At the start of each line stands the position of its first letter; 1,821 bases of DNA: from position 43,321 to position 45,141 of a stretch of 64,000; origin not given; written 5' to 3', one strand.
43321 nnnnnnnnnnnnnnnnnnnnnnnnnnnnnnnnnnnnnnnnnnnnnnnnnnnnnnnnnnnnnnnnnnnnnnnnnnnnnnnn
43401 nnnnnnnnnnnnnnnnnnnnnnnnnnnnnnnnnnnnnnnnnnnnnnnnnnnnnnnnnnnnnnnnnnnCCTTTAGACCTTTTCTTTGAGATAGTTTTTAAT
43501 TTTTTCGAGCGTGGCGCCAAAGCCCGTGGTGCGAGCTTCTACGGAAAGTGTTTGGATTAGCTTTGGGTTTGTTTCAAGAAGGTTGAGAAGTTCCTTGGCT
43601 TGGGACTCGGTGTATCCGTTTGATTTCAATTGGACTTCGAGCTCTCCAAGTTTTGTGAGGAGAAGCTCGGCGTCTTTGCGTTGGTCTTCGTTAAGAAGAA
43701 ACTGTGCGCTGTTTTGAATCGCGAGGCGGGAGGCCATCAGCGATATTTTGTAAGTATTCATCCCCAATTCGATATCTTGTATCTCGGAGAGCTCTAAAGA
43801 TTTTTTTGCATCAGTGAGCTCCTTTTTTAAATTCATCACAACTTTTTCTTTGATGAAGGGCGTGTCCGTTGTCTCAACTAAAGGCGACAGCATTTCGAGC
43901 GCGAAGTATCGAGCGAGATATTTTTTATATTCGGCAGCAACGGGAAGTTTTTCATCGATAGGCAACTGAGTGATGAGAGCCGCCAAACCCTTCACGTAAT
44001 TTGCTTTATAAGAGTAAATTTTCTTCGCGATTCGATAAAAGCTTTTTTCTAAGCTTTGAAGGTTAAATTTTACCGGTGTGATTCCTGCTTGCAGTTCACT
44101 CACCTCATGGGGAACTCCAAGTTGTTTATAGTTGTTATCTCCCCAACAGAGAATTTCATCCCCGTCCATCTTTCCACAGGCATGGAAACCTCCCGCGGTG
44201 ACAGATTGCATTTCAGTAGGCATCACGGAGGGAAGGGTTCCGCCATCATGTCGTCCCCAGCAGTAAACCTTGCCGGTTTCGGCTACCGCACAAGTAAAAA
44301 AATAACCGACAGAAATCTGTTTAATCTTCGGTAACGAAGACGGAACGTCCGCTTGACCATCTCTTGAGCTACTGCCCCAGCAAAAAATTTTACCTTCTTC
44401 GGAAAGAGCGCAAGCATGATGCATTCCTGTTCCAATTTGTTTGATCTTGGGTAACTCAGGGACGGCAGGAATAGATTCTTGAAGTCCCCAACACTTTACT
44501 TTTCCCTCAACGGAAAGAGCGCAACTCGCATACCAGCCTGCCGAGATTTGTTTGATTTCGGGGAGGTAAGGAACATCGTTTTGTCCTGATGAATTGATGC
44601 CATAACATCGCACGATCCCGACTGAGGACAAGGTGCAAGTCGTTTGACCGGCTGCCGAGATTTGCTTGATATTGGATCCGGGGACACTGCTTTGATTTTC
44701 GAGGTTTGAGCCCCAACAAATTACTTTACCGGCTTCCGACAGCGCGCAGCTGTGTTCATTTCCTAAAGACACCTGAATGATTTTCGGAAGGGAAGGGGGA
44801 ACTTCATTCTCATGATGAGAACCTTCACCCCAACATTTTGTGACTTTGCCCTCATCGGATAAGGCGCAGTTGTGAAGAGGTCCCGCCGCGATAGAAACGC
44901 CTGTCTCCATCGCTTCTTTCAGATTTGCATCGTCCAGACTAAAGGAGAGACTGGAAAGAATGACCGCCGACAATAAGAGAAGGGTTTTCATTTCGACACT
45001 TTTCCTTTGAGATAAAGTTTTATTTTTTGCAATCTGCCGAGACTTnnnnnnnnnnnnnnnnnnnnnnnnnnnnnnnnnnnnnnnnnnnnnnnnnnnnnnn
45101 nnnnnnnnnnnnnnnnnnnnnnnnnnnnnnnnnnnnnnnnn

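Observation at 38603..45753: Operon of four exported paralogs sharing a ~200-aa C-terminal helical module, led by a fifth exported helical protein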

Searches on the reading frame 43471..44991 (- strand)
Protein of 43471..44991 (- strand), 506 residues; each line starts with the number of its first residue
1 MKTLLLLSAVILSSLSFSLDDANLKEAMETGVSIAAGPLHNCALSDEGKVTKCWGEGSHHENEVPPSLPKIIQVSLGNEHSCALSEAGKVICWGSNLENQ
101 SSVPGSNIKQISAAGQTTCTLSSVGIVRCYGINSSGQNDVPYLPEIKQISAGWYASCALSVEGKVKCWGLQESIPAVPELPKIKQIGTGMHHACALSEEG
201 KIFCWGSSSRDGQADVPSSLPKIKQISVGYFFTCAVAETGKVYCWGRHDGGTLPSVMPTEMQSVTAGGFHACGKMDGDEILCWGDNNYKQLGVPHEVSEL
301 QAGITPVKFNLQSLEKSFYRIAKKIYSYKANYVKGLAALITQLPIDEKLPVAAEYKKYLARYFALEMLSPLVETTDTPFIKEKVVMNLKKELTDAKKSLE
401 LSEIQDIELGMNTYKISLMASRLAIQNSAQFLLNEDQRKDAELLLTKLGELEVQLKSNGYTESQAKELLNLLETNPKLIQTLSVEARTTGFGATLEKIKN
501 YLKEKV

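Call 3: search_protein_families(library=pfam, proteins=[window:43471-44991:-], max_evalue=0.1)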
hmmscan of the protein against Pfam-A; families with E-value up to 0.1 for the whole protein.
window:43471-44991:- (506 aa): 3 families
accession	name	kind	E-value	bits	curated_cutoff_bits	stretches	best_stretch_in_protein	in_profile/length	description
PF13540.12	RCC1_2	-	2e-52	174.2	22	6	71-100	1-30/30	Regulator of chromosome condensation (RCC1) repeat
PF25390.1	WD40_RLD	-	1e-46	160.4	150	2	31-252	33-277/363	RCC1-like domain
PF00415.24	RCC1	-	1.3e-12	48.5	21.7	1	279-299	3-23/50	Regulator of chromosome condensation (RCC1) repeat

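Call 4: search_protein_families(library=ncbifam, proteins=[window:43471-44991:-], max_evalue=0.1)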
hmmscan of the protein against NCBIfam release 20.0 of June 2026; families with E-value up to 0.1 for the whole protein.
window:43471-44991:- (506 aa): 0 families
